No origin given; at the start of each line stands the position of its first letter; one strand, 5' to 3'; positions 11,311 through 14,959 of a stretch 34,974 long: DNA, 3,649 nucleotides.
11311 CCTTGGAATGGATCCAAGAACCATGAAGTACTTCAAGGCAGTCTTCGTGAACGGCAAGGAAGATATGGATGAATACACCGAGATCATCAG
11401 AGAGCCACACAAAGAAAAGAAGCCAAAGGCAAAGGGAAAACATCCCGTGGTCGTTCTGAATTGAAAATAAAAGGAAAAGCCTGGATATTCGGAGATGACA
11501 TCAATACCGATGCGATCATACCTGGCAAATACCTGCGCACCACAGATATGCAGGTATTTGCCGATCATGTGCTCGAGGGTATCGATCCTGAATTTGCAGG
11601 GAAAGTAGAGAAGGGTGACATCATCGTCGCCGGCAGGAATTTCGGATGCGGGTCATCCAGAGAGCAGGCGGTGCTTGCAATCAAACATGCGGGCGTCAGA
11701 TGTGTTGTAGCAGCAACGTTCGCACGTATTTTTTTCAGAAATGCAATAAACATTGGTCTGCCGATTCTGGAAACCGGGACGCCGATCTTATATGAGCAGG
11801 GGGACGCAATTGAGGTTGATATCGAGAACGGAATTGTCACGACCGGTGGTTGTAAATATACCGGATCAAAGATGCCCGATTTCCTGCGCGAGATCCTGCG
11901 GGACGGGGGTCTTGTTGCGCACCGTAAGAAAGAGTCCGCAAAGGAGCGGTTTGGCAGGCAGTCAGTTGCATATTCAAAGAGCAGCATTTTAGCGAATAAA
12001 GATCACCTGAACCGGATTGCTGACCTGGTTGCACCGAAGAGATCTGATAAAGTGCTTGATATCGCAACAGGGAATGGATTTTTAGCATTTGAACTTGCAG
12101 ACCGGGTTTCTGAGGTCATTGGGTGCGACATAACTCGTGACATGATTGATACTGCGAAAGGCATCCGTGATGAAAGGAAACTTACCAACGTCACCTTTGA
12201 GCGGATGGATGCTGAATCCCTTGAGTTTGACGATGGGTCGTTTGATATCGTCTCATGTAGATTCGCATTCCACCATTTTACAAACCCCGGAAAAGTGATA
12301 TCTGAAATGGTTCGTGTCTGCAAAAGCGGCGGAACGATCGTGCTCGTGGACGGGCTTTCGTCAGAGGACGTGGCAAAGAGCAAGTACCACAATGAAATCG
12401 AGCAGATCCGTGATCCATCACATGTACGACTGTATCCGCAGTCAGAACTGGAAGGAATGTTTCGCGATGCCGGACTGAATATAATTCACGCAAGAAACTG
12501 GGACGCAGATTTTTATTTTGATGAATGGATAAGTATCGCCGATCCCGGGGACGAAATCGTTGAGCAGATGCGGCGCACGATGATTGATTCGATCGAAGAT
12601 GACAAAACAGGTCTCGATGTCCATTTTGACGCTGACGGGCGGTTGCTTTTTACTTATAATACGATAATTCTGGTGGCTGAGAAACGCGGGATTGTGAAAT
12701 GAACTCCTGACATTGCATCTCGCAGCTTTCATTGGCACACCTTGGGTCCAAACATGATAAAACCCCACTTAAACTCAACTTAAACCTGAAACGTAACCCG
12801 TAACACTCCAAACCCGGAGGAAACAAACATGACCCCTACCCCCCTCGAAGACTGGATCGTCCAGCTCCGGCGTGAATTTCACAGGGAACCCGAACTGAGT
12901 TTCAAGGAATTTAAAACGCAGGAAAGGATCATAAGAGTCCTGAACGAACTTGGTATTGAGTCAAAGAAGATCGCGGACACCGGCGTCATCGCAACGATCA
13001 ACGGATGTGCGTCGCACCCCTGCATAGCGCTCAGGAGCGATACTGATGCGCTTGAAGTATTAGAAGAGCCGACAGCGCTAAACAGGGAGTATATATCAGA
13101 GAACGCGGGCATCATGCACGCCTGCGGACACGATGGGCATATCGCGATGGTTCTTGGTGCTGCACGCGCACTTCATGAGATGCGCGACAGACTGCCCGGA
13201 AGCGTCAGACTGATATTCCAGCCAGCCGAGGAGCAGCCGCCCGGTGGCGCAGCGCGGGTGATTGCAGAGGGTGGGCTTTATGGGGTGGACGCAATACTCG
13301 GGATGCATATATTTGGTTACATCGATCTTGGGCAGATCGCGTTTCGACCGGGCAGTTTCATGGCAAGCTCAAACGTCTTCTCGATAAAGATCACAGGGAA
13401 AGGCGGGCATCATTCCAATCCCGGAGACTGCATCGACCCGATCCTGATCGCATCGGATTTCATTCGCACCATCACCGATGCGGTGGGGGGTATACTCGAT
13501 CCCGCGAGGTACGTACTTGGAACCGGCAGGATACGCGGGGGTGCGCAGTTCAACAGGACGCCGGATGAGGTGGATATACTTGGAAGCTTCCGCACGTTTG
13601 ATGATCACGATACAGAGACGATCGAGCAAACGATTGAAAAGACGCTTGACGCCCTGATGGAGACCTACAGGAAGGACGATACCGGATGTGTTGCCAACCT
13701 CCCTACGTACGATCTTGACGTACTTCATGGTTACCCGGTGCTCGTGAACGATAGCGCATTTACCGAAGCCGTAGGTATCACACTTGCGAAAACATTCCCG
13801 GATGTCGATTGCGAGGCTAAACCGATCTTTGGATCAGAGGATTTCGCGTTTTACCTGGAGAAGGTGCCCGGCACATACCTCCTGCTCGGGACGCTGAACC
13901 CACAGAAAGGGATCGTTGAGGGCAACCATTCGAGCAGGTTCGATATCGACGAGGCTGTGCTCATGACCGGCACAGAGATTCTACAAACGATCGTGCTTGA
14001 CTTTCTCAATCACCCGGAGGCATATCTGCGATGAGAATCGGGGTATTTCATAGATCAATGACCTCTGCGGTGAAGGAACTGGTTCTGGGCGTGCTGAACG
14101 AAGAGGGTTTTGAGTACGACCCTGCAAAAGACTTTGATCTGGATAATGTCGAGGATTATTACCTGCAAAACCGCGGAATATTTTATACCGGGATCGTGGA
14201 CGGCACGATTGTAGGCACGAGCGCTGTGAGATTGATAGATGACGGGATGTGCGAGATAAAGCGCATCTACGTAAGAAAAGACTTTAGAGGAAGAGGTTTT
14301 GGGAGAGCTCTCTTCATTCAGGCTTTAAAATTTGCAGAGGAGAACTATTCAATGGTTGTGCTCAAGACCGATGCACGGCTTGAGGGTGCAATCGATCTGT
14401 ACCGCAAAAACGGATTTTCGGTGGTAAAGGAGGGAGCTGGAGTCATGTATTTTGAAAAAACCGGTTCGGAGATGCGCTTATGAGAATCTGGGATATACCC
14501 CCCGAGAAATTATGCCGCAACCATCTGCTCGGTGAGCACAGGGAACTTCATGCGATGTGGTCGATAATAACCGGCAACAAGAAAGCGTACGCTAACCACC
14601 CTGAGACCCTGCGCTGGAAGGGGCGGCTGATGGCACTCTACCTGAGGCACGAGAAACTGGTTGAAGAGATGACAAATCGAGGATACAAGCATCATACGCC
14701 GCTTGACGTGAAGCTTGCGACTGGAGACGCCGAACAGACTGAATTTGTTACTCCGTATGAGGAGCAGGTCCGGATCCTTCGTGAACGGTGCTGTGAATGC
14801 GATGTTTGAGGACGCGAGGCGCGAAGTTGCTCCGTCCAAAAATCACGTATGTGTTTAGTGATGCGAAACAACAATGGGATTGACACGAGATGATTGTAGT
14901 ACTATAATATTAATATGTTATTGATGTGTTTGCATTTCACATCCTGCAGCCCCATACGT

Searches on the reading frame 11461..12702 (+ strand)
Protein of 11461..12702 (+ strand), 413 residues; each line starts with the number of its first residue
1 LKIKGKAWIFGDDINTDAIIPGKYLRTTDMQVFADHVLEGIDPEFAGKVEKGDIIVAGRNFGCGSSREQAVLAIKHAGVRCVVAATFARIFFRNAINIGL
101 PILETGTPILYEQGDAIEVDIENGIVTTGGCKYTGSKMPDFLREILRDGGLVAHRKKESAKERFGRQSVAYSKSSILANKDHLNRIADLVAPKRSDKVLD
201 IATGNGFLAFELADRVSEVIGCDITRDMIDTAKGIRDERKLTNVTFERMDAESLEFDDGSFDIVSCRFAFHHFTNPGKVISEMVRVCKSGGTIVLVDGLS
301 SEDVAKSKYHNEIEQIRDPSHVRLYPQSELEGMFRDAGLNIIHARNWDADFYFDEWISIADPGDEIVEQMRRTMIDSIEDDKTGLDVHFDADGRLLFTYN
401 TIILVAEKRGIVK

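Call 56: search_protein_families(library=pfam, proteins=[window:11461-12702:+], max_evalue=0.00001)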
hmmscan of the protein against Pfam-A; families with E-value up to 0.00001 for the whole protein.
window:11461-12702:+ (413 aa): 8 families
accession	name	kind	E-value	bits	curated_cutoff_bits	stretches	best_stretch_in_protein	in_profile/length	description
PF13847.12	Methyltransf_31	-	6.5e-26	91.2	27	1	194-305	3-119/145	Methyltransferase domain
PF08241.18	Methyltransf_11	-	2.8e-24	86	21.2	1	199-295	1-95/95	Methyltransferase domain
PF13649.12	Methyltransf_25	-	7.2e-24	84.7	27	1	198-291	1-97/97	Methyltransferase domain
PF13489.12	Methyltransf_23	-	8.8e-21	74.8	27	1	181-343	11-163/164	Methyltransferase domain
PF01209.24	Ubie_methyltran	-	1e-20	74.5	20.1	1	185-297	38-153/233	ubiE/COQ5 methyltransferase family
PF00694.25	Aconitase_C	-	4.2e-16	59.9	22.8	1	39-100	61-123/131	Aconitase C-terminal domain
PF08242.18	Methyltransf_12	-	3.4e-15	57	30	1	199-293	1-98/98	Methyltransferase domain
PF00398.26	RrnaAD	-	6e-07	29.3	24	1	173-255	9-92/263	Ribosomal RNA adenine dimethylase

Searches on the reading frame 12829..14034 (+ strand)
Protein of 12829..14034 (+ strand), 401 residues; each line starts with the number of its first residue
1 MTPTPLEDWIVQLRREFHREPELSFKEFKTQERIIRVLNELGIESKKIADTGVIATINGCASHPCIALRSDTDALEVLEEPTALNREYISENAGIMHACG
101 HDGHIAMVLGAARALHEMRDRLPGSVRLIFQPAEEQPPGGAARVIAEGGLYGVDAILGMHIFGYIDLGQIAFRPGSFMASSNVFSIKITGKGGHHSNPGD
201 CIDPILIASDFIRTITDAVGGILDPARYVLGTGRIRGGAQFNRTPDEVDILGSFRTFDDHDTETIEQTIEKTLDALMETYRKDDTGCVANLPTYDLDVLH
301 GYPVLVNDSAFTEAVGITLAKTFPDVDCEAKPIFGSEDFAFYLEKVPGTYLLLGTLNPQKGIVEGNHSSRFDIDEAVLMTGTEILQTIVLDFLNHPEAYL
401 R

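Call 56: search_protein_families(library=pfam, proteins=[window:12829-14034:+], max_evalue=0.00001)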
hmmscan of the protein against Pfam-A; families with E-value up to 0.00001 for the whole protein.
window:12829-14034:+ (401 aa): 2 families
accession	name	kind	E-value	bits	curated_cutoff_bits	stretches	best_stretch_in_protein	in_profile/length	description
PF01546.33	Peptidase_M20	-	2.8e-41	142.1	24.6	1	67-390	1-205/206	Peptidase family M20/M25/M40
PF07687.19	M20_dimer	-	4.5e-10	39.9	21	1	184-278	9-104/107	Peptidase dimerisation domain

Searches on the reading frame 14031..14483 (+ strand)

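Call 56: search_protein_families(library=pfam, proteins=[window:14031-14483:+], max_evalue=0.00001)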
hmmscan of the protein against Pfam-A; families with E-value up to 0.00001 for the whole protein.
window:14031-14483:+ (150 aa): 3 families
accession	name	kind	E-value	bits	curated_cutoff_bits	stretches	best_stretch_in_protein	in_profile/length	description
PF00583.31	Acetyltransf_1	-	1.2e-16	61.4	20.7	1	28-129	14-116/116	Acetyltransferase (GNAT) family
PF13508.13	Acetyltransf_7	-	1.3e-13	51.6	27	1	49-130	3-83/84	Acetyltransferase (GNAT) domain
PF13673.13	Acetyltransf_10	-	5.8e-09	36.4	23.6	1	38-134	20-112/128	Acetyltransferase (GNAT) domain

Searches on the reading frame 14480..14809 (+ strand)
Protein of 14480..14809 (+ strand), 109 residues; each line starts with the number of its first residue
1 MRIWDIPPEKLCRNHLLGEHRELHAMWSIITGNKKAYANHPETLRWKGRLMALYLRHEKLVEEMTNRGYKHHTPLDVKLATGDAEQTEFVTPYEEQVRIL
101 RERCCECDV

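Call 56: search_protein_families(library=pfam, proteins=[window:14480-14809:+], max_evalue=0.00001)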
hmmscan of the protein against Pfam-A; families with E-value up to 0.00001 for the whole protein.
window:14480-14809:+ (109 aa): 1 family
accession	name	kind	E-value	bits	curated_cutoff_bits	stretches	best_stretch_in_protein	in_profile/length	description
PF03013.19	Pyr_excise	-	2.5e-28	98.7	23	1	1-75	1-79/81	Pyrimidine dimer DNA glycosylase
